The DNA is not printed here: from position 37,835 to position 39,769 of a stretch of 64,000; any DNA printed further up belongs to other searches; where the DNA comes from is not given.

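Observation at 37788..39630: Excisionase and large serine integrase whose 3' end overlaps the 5' end of miaB: element integrated into miaB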

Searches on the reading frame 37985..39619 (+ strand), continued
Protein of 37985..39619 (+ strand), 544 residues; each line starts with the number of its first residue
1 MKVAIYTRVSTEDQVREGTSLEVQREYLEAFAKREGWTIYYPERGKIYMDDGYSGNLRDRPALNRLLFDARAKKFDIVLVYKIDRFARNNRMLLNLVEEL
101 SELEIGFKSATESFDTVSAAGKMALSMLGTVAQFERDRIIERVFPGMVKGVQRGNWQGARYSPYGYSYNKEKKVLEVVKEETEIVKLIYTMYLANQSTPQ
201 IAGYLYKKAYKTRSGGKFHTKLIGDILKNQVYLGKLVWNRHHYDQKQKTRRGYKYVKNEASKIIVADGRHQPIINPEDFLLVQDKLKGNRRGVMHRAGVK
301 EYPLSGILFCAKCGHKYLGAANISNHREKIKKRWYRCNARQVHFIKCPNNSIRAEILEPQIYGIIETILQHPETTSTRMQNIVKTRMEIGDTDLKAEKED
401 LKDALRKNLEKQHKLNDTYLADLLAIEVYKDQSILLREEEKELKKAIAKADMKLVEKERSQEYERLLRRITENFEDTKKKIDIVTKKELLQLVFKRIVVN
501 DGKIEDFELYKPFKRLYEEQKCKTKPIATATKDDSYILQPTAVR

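Call 54: find_encoding_contigs(protein=P0172, flank=10000, max_places=3)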
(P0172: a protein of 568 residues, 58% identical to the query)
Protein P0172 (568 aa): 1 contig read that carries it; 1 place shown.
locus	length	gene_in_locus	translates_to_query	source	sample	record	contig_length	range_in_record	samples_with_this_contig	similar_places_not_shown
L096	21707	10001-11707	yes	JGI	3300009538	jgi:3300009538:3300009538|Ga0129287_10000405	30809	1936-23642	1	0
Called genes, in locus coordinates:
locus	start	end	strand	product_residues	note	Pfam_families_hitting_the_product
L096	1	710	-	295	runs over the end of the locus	-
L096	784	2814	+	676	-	PF05569:Peptidase_M56 (weak), PF01435:Peptidase_M48 (weak)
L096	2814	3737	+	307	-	-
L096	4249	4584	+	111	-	-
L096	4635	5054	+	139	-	-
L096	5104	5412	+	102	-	-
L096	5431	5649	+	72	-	-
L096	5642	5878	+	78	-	-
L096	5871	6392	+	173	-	-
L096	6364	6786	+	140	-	-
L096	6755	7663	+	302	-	-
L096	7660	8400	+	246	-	-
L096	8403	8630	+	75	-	-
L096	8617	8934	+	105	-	-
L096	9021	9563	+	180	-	PF01047:MarR (faint), PF01909:NTP_transf_2, PF18765:Polbeta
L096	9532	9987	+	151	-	PF05168:HEPN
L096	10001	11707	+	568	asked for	PF00239:Resolvase, PF07508:Recombinase, PF13408:Zn_ribbon_recom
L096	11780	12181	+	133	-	-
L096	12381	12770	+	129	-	PF08308:PEGA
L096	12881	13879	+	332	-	PF01972:SDH_protease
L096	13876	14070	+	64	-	-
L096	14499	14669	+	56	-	PF12728:HTH_17 (weak)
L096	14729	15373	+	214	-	PF08937:ThsB_TIR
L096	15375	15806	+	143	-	-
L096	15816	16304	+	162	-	PF08937:ThsB_TIR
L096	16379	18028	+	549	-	PF03235:GmrSD_N, PF07510:GmrSD_C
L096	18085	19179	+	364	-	PF01381:HTH_3 (weak), PF06114:Peptidase_M78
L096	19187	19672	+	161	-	PF14367:DUF4411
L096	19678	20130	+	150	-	PF06094:GGACT, PF13772:AIG2_2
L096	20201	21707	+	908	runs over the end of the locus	PF12161:HsdM_N, PF02384:N6_Mtase, PF07669:Eco57I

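Call 68: predict_structure(alignment_id=A4)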
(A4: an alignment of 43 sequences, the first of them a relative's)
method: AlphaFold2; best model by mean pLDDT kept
length: 568 residues; sequences in the alignment: 43
mean_pLDDT: 75.2   pTM: 0.38
mean pLDDT of the five models: 75.2, 74.8, 73.5, 72.6, 71.2
residues with pLDDT >= 90: 110; 70-90: 272; 50-70: 130; < 50: 56
segments of 3 or more residues with pLDDT < 50: 15-18, 135-142, 295-302, 391-393, 480-482, 525-548
pLDDT, mean of each block of 10 residues (from residue 1): 86 50 86 93 88 64 91 93 78 85 90 80 69 50 63 73 85 84 94 87 87 83 90 91 80 75 86 94 89 51 68 81 62 64 75 80 80 67 56 60 88 92 86 89 88 71 66 61 59 77 83 74 49 33 39 59 59
secondary structure, 60 per line:
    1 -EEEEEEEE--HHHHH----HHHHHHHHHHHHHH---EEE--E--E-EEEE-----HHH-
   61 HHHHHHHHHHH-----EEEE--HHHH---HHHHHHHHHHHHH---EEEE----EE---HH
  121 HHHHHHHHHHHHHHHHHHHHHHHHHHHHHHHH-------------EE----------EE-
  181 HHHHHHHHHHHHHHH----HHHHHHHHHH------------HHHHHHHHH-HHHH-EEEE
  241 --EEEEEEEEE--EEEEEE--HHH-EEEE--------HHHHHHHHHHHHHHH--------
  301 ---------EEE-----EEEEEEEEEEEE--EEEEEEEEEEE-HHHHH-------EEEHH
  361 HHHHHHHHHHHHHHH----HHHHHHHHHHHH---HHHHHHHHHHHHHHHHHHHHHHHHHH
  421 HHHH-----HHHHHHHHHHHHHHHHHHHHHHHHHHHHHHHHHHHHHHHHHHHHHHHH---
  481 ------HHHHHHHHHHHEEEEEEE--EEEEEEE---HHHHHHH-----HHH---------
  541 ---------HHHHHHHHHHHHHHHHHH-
elements in order: E2-9 H12-16 H21-34 E38-40 E48-51 H61-71 E77-80 H83-86 H90-102 E106-109 H119-152 H181-195 H200-209 H222-230 H232-235 E237-240 E243-251 E254-259 E266-269 H278-292 E310-312 E318-329 E332-342 H344-348 E356-358 H359-375 H380-391 H395-424 H430-477 H487-497 E498-504 E507-513 H517-523 H550-567
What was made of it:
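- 39547..39609 (+): Dual-coding P arm of the att site. In one frame it encodes the surrogate MiaB N-terminus (21 codons, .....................). In another frame it encodes the poorly conserved C-terminal linker of the integrase. The corresponding linker in homologue P0172 has pLDDT < 50 (residues 525-548, call 68).
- On Large serine recombinase (phage-type serine integrase): Long helices at 395-477 in the AF2 model of homologue P0172 (call 68).
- Tried and rejected: Structure prediction of the tail gave a helix of only moderate confidence with no docking (call 68), so no fold search was run.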

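Call 69: list_cluster_members(proteins=[P0121, P0122, P0123])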
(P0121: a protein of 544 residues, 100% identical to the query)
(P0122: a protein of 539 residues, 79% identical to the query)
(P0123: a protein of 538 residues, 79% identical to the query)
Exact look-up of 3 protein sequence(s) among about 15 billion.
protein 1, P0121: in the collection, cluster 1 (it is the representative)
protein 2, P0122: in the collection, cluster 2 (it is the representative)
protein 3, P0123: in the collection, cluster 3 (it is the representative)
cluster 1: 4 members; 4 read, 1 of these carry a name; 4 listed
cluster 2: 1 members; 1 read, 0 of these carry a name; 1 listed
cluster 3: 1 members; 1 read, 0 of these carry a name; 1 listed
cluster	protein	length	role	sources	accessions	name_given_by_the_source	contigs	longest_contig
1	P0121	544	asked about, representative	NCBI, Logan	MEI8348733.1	MAG: recombinase family protein [Candidatus Omnitrophota bacterium]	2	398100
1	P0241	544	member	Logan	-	-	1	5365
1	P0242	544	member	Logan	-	-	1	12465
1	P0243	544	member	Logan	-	-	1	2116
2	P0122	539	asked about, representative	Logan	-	-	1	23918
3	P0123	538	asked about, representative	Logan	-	-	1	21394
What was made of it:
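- All four members of the integrase's 90%-identity cluster are the 544-aa integrated form (call 69). Only the 544-aa integrated form is present in the protein cluster (call 69).
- Tried and rejected: A search for a 560-aa free-form integrase in the 90% cluster found only 544-aa members (call 69).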

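Call 74: find_encoding_contigs(protein=P0197, flank=10000, max_places=3)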
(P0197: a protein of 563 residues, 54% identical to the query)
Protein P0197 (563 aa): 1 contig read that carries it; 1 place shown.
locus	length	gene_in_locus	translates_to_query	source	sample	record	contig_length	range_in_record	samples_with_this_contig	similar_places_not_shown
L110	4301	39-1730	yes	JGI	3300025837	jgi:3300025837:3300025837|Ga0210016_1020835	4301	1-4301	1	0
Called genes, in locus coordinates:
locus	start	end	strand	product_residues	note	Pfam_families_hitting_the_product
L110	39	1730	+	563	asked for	PF00239:Resolvase, PF07508:Recombinase, PF13408:Zn_ribbon_recom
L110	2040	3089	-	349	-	PF02661:Fic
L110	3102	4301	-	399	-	?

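Call 78: search_protein_families(library=phrogs, proteins=[window:37985-39619:+], max_evalue=0.0001)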
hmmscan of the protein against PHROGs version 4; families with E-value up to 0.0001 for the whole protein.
window:37985-39619:+ (544 aa): 3 families
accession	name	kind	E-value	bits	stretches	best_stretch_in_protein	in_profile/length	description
phrog_95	-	integration and excision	3.8e-117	393.5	1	1-514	88-578/651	integrase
phrog_125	-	DNA, RNA and nucleotide metabolism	5.9e-47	161.3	1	1-289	20-251/254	DNA invertase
phrog_6620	-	integration and excision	1.8e-06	28.7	1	2-105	57-150/201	transposase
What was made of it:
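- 37985..39619 (+): Large serine recombinase (integrase) in its integrated form, 544 aa. PHROG integrase E 3.8e-117 (call 78).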
